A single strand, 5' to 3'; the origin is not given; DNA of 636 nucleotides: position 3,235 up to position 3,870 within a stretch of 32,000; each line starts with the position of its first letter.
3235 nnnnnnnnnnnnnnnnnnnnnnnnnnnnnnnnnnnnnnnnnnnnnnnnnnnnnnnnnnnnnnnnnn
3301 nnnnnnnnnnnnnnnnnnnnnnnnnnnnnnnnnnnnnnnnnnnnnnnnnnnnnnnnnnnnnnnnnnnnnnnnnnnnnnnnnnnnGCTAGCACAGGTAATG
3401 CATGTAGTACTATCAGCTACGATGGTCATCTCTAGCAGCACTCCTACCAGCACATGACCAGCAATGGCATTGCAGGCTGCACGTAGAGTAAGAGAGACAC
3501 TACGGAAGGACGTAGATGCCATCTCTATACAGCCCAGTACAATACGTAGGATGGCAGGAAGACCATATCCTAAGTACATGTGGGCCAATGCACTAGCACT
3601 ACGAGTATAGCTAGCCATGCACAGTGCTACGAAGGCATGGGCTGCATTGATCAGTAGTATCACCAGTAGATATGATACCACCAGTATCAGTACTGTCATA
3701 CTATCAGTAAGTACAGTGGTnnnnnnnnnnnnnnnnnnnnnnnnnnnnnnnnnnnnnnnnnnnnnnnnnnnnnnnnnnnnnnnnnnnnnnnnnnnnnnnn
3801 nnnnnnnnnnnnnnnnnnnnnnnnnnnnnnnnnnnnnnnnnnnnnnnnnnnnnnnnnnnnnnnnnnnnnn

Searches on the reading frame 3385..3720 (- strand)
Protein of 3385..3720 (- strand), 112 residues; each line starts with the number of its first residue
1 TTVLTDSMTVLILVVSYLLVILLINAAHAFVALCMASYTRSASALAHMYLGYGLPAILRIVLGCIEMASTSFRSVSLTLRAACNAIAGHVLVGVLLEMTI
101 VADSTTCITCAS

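Call 23: search_protein_families(library=pfam, max_evalue=1, proteins=[window:3385-3720:-])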
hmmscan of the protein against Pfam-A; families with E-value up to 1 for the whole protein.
seq(112 aa): 1 family
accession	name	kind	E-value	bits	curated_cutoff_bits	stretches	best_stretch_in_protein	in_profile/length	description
PF00119.25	ATP-synt_A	-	9.1e-07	29.4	33.9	1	26-101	95-171/217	ATP synthase A chain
